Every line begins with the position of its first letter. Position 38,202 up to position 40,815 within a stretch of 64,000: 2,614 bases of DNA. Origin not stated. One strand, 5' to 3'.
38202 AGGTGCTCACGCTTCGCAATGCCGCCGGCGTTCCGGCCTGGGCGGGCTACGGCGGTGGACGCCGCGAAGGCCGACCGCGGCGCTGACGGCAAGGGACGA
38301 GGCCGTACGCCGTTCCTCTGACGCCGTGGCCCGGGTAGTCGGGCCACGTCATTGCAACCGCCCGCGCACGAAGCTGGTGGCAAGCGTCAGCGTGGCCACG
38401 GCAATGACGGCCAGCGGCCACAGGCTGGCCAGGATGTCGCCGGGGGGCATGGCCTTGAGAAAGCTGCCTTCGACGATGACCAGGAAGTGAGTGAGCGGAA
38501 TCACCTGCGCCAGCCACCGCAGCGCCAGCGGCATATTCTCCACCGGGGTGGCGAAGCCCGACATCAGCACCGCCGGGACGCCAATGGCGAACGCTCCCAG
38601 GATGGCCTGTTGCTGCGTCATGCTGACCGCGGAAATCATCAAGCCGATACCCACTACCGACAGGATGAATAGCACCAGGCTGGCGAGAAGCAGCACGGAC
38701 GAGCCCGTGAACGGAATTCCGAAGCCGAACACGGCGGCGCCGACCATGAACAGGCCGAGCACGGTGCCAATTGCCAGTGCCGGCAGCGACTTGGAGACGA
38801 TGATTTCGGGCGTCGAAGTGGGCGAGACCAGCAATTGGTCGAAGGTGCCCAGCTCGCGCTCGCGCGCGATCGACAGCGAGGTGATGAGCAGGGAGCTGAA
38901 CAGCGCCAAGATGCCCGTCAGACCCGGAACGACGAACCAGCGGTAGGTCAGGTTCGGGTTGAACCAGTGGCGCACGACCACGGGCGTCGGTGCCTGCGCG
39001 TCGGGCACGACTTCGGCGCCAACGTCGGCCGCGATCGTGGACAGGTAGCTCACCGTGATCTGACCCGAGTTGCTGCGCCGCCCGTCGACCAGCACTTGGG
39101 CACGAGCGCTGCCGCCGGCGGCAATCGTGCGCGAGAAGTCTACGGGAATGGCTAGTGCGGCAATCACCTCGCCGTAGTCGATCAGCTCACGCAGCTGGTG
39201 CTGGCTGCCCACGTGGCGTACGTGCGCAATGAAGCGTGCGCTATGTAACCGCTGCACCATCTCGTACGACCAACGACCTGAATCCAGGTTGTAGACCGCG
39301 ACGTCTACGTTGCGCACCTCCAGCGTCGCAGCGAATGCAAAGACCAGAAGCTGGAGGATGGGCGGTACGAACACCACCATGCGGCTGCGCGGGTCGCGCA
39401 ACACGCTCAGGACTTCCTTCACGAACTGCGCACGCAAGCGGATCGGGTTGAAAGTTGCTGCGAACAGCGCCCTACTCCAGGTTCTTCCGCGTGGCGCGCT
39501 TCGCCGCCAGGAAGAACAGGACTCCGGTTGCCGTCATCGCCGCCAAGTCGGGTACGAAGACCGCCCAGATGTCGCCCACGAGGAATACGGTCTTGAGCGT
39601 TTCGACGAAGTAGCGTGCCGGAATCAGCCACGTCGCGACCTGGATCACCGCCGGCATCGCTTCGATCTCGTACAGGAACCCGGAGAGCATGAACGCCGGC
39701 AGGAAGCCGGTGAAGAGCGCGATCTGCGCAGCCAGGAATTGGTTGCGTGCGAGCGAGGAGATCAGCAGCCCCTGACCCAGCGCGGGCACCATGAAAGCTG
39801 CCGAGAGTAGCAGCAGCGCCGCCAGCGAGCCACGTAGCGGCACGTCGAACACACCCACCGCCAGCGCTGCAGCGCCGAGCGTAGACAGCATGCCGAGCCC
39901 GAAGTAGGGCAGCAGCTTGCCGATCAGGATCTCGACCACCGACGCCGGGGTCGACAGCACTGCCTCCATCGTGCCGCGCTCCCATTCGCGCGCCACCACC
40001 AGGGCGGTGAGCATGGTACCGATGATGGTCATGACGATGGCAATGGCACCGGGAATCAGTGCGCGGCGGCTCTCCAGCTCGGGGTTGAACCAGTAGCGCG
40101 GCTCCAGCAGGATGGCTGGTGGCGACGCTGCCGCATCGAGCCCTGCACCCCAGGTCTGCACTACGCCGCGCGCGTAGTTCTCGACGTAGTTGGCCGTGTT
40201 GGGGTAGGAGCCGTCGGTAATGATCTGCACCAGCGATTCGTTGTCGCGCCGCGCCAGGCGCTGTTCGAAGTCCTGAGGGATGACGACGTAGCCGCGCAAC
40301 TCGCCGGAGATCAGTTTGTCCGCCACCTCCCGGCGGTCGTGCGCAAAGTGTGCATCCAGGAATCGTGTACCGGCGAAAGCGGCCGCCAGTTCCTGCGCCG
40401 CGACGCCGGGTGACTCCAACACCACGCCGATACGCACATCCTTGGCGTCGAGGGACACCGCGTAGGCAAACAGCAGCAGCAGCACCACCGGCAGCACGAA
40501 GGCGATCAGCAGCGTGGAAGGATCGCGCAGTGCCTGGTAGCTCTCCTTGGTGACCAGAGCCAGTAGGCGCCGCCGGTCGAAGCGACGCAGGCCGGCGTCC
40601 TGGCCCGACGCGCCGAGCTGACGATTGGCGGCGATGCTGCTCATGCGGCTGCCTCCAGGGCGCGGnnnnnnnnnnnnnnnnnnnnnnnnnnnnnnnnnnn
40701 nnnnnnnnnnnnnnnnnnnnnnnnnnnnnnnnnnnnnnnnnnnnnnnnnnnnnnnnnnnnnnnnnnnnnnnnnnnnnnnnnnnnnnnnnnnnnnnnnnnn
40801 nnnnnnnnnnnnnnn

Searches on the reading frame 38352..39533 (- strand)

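Call 79: search_protein_families(library=pfam, max_evalue=0.00001, proteins=[window:38352-39533:-])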
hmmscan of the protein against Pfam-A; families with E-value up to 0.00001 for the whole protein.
window:38352-39533:- (394 aa): 4 families
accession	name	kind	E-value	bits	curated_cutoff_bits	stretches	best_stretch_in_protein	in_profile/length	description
PF12698.13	ABC2_membrane_3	-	7.8e-44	150.6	31.6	1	54-385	8-345/347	ABC-2 family transporter protein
PF01061.29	ABC2_membrane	-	1.5e-26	93.7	26.9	1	199-355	51-207/211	ABC-2 type transporter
PF12679.13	ABC2_membrane_2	-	1.1e-11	45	27.2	1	44-328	11-202/283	ABC-2 family transporter protein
PF12730.13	ABC2_membrane_4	-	8.2e-06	26.4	27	1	189-312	39-167/179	ABC-2 family transporter protein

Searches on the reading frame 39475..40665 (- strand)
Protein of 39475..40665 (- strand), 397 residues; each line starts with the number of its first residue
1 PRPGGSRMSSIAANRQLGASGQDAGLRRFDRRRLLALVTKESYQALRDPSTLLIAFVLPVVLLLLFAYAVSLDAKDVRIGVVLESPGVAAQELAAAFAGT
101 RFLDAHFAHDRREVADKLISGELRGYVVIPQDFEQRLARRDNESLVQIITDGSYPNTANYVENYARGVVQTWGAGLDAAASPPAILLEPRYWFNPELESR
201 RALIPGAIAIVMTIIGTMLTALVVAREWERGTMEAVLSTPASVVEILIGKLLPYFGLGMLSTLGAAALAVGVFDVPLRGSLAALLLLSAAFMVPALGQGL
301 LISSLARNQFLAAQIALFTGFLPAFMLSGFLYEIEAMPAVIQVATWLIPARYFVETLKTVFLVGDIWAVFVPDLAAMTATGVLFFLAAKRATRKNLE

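Call 79: search_protein_families(library=pfam, max_evalue=0.00001, proteins=[window:39475-40665:-])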
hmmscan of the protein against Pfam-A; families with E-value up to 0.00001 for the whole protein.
window:39475-40665:- (397 aa): 3 families
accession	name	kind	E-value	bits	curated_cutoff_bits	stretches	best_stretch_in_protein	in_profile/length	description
PF12698.13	ABC2_membrane_3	-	2.7e-43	148.8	31.6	1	50-388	2-345/347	ABC-2 family transporter protein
PF01061.29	ABC2_membrane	-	9.6e-23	81.3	26.9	1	202-361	49-210/211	ABC-2 type transporter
PF12679.13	ABC2_membrane_2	-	1.6e-16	60.8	27.2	1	36-387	2-265/283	ABC-2 family transporter protein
